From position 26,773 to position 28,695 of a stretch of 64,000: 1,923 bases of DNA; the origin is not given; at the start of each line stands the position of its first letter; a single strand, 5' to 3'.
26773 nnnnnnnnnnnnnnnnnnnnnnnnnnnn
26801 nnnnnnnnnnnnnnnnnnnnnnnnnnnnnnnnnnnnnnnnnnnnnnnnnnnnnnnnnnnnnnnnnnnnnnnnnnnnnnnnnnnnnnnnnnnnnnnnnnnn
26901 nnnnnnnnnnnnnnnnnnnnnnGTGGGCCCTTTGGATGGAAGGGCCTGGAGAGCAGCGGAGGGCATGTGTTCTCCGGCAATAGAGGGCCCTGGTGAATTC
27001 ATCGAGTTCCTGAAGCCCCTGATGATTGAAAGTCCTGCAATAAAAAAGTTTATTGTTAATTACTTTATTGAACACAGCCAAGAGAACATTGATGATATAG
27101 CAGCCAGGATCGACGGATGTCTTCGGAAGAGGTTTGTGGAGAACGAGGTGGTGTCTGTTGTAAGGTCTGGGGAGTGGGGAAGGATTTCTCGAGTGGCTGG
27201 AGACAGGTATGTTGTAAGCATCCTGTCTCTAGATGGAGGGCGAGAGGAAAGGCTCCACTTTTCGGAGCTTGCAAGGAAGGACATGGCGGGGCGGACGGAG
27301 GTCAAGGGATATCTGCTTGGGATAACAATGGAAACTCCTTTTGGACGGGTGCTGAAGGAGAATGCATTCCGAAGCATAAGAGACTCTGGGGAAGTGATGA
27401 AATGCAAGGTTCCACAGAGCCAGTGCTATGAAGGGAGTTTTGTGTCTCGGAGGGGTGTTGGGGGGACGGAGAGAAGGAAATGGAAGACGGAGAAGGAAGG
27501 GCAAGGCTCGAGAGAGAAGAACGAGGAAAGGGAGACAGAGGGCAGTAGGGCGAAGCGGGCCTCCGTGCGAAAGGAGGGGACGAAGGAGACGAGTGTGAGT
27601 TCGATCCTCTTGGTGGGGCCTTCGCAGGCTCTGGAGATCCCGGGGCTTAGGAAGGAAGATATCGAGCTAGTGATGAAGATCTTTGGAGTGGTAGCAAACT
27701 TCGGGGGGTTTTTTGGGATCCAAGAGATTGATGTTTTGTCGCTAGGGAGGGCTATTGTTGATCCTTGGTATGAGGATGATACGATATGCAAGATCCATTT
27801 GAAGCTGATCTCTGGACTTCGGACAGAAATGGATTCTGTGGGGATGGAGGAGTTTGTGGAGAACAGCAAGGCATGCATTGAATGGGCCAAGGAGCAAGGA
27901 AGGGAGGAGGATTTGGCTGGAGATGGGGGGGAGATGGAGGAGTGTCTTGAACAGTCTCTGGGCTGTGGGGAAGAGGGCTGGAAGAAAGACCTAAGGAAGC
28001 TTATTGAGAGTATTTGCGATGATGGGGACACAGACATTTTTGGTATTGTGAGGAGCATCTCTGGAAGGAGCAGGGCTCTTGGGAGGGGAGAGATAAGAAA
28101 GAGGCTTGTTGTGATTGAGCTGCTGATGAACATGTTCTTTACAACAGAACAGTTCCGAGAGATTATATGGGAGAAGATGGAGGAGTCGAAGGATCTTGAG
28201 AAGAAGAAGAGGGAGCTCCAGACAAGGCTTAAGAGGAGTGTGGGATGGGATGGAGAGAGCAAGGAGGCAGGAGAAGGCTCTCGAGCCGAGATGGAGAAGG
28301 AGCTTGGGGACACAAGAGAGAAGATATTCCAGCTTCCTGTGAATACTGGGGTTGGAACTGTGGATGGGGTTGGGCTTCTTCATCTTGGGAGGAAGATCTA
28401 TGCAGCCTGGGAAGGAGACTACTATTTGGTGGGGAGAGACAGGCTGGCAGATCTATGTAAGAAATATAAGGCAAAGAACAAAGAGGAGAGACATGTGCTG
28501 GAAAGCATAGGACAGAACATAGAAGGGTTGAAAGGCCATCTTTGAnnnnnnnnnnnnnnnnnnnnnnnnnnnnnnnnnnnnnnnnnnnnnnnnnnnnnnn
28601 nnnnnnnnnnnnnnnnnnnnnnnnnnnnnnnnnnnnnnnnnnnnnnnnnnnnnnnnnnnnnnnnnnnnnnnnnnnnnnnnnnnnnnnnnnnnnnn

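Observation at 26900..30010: Purine/GC-rich compositional island encoding two unusual proteins (DDT-like and Atg9-like)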

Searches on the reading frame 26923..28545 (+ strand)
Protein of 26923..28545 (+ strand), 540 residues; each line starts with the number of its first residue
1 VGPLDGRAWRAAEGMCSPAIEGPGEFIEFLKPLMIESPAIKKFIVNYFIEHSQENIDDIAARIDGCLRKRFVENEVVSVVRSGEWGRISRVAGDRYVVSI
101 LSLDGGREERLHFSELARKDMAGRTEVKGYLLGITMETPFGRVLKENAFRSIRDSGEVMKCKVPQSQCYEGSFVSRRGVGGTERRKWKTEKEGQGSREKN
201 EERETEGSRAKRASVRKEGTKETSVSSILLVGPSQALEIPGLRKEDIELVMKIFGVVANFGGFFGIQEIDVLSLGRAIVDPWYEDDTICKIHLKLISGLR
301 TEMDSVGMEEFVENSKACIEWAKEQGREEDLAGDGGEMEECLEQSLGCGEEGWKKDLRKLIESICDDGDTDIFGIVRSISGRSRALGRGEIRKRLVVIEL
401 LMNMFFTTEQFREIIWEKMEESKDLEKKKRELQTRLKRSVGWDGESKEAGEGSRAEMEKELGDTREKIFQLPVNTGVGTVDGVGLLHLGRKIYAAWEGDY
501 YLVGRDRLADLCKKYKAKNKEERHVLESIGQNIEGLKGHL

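Call 3: search_protein_families(library=pfam, proteins=[window:26923-28545:+], max_evalue=1)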
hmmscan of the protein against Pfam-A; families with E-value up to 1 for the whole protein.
window:26923-28545:+ (540 aa): 2 families
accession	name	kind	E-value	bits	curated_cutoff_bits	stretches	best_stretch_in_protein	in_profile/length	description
PF17020.10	DUF5097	-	5.6e-33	114.2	29.7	1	34-152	1-119/119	Domain of unknown function (DUF5097)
PF20867.3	UVSSA_N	-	0.12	12.5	23.8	1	339-421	6-85/142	UVSSA N-terminal domain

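Call 22: find_homologous_proteins(query=window:26923-28545:+)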
Query window:26923-28545:+ (540 aa): 8 proteins with E <= 0.001 among 8000 candidates.
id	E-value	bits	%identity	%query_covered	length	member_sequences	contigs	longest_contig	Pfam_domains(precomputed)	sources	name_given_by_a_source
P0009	0.0e+0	1118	100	94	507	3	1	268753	PF17020.11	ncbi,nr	ncbi:DUF5097 domain-containing protein [Encephalitozoon intestinalis]|nr:DUF5097 domain-containing p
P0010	4.8e-138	479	50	94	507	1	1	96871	PF17020.11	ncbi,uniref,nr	ncbi:hypothetical protein EROM_090960 [Encephalitozoon romaleae SJ-2008]|uniref:DUF5097 domain-conta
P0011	1.5e-134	468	50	94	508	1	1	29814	PF17020.11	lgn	-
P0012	1.1e-128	449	47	94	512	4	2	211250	PF17020.11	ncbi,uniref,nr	ncbi:hypothetical protein EHEL_090530 [Encephalitozoon hellem ATCC 50504]|uniref:DUF5097 domain-cont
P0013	3.2e-118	414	44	94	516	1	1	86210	PF17020.11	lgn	-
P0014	1.8e-116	408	45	93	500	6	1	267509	PF17020.11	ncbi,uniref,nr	ncbi:hypothetical protein [Encephalitozoon cuniculi GB-M1]|uniref:DUF5097 domain-containing protein 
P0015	7.5e-80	287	36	94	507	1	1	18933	PF17020.11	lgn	-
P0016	1.8e-49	187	30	92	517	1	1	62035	PF17020.11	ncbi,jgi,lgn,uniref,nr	ncbi:hypothetical protein HK407_10g15560 [Ordospora pajunii]|uniref:uncharacterized protein n=1 Tax=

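Call 27: search_solved_structures(query=A3, max_evalue=10, show_alignments=3)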
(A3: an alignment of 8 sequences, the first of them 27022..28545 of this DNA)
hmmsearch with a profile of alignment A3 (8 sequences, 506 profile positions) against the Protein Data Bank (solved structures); distinct sequences matched with E-value up to 10: 3.
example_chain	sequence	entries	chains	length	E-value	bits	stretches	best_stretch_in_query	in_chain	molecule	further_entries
9kqr_l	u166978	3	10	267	0.19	13.6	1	139-203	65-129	Capsid protein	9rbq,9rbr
7r73_G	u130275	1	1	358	0.45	12.4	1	265-338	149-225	Glycoprotein 120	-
5t33_G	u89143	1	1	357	0.45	12.4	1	265-338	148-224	RHPA gp120 core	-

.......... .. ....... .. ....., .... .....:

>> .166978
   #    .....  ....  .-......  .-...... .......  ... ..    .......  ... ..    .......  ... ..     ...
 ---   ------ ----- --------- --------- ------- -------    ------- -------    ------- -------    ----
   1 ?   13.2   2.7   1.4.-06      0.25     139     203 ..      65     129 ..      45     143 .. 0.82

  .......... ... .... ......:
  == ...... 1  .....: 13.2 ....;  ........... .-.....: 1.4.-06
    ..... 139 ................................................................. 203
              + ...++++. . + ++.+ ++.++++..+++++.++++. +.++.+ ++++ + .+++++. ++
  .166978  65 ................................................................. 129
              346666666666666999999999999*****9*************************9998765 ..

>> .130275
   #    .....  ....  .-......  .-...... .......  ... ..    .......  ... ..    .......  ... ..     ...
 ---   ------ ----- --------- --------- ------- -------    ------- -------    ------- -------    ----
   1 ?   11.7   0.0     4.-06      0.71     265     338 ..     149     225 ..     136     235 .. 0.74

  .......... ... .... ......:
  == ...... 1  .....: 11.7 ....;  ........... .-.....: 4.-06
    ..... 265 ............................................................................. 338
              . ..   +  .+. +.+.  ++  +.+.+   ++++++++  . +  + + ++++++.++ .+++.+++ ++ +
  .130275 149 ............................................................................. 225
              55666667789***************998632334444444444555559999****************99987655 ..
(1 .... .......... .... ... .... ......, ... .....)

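Call 39: predict_structure(alignment_id=A3)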
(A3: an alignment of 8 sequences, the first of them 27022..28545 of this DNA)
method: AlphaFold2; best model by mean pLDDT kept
length: 507 residues; sequences in the alignment: 8
mean_pLDDT: 74.0   pTM: 0.56
mean pLDDT of the five models: 74.0, 72.5, 69.8, 69.3, 67.6
residues with pLDDT >= 90: 115; 70-90: 258; 50-70: 30; < 50: 104
segments of 3 or more residues with pLDDT < 50: 111-188, 298-316, 409-413
pLDDT, mean of each block of 10 residues (from residue 1): 83 81 84 90 89 86 84 85 85 82 58 45 38 32 28 27 26 27 41 84 87 90 87 87 92 91 93 89 86 57 33 50 89 80 80 87 93 87 85 89 69 56 85 82 86 88 89 90 90 87 60
secondary structure, 60 per line:
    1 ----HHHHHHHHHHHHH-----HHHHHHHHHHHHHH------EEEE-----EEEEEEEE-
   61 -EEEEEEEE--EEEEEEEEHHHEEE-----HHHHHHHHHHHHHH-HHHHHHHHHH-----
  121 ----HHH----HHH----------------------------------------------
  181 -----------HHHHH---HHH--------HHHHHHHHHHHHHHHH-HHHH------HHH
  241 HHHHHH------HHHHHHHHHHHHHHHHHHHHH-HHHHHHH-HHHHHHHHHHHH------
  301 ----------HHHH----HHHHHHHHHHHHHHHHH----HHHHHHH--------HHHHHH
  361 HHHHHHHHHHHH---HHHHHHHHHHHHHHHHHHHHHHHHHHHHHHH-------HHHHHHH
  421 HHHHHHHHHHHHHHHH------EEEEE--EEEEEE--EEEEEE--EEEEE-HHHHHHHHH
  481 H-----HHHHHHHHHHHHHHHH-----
elements in order: H5-17 H23-36 E43-46 E52-59 E62-69 E72-79 E83-85 H91-104 H106-115 H192-196 H211-226 H228-231 H238-246 H253-273 H275-281 H283-294 H311-314 H319-335 H340-346 H355-372 H376-406 H414-436 E443-447 E450-455 E458-463 E466-470 H472-481 H487-502

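Call 47: fold_search(model_id=the predicted structure, library=pdb)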
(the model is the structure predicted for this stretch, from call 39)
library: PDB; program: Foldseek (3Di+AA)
matches with E <= 10: 485; with E <= 0.001: 0
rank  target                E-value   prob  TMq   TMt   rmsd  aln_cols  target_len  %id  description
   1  8fkr_LE               1.5e-01  0.98  0.10  0.43  12.6       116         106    9  Human nucleolar pre-60S ribosomal subunit (State B1) (released 2023-07-12)
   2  8fkp_LE               1.5e-01  0.98  0.10  0.42  14.1       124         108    9  Human nucleolar pre-60S ribosomal subunit (State A1) (released 2023-07-12)
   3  6a7k_B                1.8e-01  1.00  0.09  0.69   1.9        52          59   15  X-ray structure of NdhS from T. elongatus (released 2019-01-16)
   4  2lq8_MODEL_1_A        1.8e-01  1.00  0.10  0.26   1.6        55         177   16  Domain interaction in Thermotoga maritima NusG (released 2013-01-23)
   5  6hum_S                2.2e-01  1.00  0.10  0.79   1.8        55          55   14  Structure of the photosynthetic complex I from Thermosynechococcus elongatus (released 2019-01-09)
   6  9a5o_B                2.2e-01  0.98  0.09  0.06  23.6       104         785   13  Integrative model of YABR-MUTS2 by crosslinking MS and deep learning (released 2024-09-18)
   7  8fkz_LE               2.3e-01  1.00  0.09  0.41   2.6        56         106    9  Human nucleolar pre-60S ribosomal subunit (State G) (released 2023-07-12)
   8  6skf_BU               2.4e-01  1.00  0.10  0.47   2.9        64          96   20  Cryo-EM Structure of T. kodakarensis 70S ribosome (released 2020-07-29)
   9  4v4n_AR               2.5e-01  1.00  0.10  0.50   2.7        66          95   18  Structure of the Methanococcus jannaschii ribosome-SecYEBeta channel complex (released 2014-07-09)
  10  8gbk_G                2.7e-01  0.54  0.07  0.27  15.2       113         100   11  Dri1 hemoprotein variant H79A-R90A with a zinc-mirror heme site (released 2024-04-24)
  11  3c4s_B                2.8e-01  1.00  0.09  0.79   2.0        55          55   16  Crystal structure of the Ssl0352 protein from Synechocystis sp. Northeast Structural Genomics Consortium target SgR42 (released 2008-02-12)
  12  9qf4_BR               2.8e-01  1.00  0.10  0.48   2.8        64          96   19  Structure of P. furiosus 70S ribosome grown at 95 degC (released 2025-11-05)
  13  8fkt_LE               2.8e-01  0.92  0.10  0.39  14.1       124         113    9  Human nucleolar pre-60S ribosomal subunit (State C1) (released 2023-07-12)
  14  1nz9_MODEL_1_A        2.9e-01  1.00  0.09  0.72   1.7        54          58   18  Solution Structure of the N-utilization substance G (NusG) C-terminal (NGC) domain from Thermus thermophilus (released 2004-04-06)
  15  8hku_L21E             3.1e-01  1.00  0.10  0.50   2.4        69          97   19  Cryo-EM Structures and Translocation Mechanism of Crenarchaeota Ribosome (released 2023-08-16)
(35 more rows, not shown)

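Call 55: search_protein_families(library=pfam, alignment_id=A3, max_evalue=10)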
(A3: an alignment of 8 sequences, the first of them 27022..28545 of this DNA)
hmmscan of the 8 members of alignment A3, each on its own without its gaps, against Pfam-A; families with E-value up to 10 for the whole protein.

A. member 1, window:27022-28545:+ (507 aa): 2 families
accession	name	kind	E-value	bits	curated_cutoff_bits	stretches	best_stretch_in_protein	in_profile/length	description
PF17020.10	DUF5097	-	4.9e-33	114.4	29.7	1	1-119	1-119/119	Domain of unknown function (DUF5097)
PF20867.3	UVSSA_N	-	0.1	12.6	23.8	1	306-388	6-85/142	UVSSA N-terminal domain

B. families by the number of members that match (of 8 scanned): 11 families
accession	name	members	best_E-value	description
PF17020.10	DUF5097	8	4.9e-43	Domain of unknown function (DUF5097)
PF02791.22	DDT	3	0.00025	DDT domain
PF20867.3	UVSSA_N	2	0.1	UVSSA N-terminal domain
PF13751.12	DDE_Tnp_1_6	1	0.008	Transposase DDE domain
PF25078.1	DUF7801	1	0.024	Domain of unknown function (DUF7801)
PF03902.18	Gal4_dimer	1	0.074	Gal4-like dimerisation domain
PF17346.7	DUF5376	1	0.087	Family of unknown function (DUF5376)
PF11701.14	UNC45-central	1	0.091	Myosin-binding striated muscle assembly central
PF01467.32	CTP_transf_like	1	0.17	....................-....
PF09174.15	Maf1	1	0.18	Maf1 regulator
PF06337.17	DUSP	1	0.18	DUSP domain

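Call 57: search_protein_families(library=pfam, proteins=[P0010, P0011, P0012, P0013, P0014, P0015, P0016], max_evalue=1)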
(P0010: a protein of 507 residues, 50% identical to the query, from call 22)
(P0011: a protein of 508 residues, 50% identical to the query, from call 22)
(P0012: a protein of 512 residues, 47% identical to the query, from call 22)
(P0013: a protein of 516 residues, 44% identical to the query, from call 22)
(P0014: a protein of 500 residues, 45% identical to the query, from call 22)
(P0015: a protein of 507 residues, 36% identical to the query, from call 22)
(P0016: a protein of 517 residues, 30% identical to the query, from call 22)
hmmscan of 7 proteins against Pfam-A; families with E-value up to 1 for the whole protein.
P0010 (507 aa): 4 families
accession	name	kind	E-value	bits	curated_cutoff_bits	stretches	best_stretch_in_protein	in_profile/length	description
PF17020.10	DUF5097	-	3.9e-37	127.6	29.7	1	1-119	1-119/119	Domain of unknown function (DUF5097)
PF17346.7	DUF5376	-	0.087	13.4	25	1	268-339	58-132/136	Family of unknown function (DUF5376)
PF11701.14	UNC45-central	-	0.091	13.1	25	1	370-440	76-138/154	Myosin-binding striated muscle assembly central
PF09174.15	Maf1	-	0.18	12.4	28.9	1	291-416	8-110/174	Maf1 regulator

P0011 (508 aa): 3 families
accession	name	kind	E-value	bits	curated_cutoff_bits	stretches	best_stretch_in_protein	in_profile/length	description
PF17020.10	DUF5097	-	1.7e-37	128.8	29.7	1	1-119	1-119/119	Domain of unknown function (DUF5097)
PF03902.18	Gal4_dimer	-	0.074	13.7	22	0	15-39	23-44/54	Gal4-like dimerisation domain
PF06337.17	DUSP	-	0.18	12.7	29.3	0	442-493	23-75/77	DUSP domain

P0012 (512 aa): 1 family
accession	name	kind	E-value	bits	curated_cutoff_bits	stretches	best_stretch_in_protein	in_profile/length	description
PF17020.10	DUF5097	-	2.5e-38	131.5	29.7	1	1-119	1-119/119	Domain of unknown function (DUF5097)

P0013 (516 aa): 3 families
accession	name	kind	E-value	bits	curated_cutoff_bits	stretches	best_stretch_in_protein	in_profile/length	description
PF17020.10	DUF5097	-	2.2e-31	109.1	29.7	1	1-119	1-119/119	Domain of unknown function (DUF5097)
PF02791.22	DDT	-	0.00025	21.5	22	1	219-274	2-57/58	DDT domain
PF25078.1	DUF7801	-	0.024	15.2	33.2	1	394-444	59-109/155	Domain of unknown function (DUF7801)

P0014 (500 aa): 2 families
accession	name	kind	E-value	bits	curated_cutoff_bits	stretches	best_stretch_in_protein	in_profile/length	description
PF17020.10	DUF5097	-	4.9e-43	146.7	29.7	1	1-119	1-119/119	Domain of unknown function (DUF5097)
PF20867.3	UVSSA_N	-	0.21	11.7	23.8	1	326-379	39-89/142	UVSSA N-terminal domain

P0015 (507 aa): 2 families
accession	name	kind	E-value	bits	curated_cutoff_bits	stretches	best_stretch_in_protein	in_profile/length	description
PF17020.10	DUF5097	-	4.4e-33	114.6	29.7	1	1-119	1-119/119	Domain of unknown function (DUF5097)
PF02791.22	DDT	-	0.00048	20.6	22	1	205-259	3-57/58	DDT domain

P0016 (517 aa): 4 families
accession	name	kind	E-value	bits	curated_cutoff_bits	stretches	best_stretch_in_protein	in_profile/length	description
PF17020.10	DUF5097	-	1.1e-29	103.6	29.7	1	1-119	1-119/119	Domain of unknown function (DUF5097)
PF02791.22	DDT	-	0.0021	18.6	22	1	220-271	7-58/58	DDT domain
PF13751.12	DDE_Tnp_1_6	-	0.008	16.9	25.1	1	130-232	35-124/125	Transposase DDE domain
PF01467.32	CTP_transf_like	-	0.17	12.5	21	0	51-93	16-58/133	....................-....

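Call 76: find_encoding_contigs(protein=P0016, flank=8000, max_places=1)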
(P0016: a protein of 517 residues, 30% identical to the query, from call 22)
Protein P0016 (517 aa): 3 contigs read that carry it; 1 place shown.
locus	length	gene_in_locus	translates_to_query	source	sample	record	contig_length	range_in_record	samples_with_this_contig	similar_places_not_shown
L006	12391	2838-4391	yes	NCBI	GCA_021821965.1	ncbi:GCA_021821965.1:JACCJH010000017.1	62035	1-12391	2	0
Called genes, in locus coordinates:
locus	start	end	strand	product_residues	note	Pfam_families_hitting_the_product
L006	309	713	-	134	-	PF17011:DUF5093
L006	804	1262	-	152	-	-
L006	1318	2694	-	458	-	PF13848:Thioredoxin_6 (faint)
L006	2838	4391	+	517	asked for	PF17020:DUF5097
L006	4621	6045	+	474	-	PF04109:ATG9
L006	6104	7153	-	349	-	-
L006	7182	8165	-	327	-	-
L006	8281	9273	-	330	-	-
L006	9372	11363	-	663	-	-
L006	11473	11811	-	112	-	PF00097:zf-C3HC4 (weak), PF13639:zf-RING_2 (weak), PF13923:zf-C3HC4_2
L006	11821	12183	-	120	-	PF01900:RNase_P_Rpp14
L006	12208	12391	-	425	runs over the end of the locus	PF00224:PK, PF03328:HpcH_HpaI (weak)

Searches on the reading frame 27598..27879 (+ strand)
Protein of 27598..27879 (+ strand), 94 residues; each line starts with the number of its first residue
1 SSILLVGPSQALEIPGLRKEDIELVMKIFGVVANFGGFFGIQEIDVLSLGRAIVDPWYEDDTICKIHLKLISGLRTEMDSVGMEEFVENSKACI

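Call 71: search_protein_families(library=pfam, proteins=[window:27598-27879:+], max_evalue=10)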
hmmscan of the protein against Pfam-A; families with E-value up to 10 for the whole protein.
seq(94 aa): 0 families

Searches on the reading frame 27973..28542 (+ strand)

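Call 71: search_protein_families(library=pfam, proteins=[window:27973-28542:+], max_evalue=10)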
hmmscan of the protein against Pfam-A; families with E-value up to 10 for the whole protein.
seq(190 aa): 3 families
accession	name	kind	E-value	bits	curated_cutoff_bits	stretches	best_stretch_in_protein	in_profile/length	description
PF12844.13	HTH_19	-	0.082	13.3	30.2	1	135-166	21-52/64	Helix-turn-helix domain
PF20867.3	UVSSA_N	-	0.092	12.8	23.8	1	10-71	27-85/142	UVSSA N-terminal domain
PF16448.10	LapD_MoxY_N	-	0.24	11.7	25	1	43-81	38-76/124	LapD/MoxY periplasmic domain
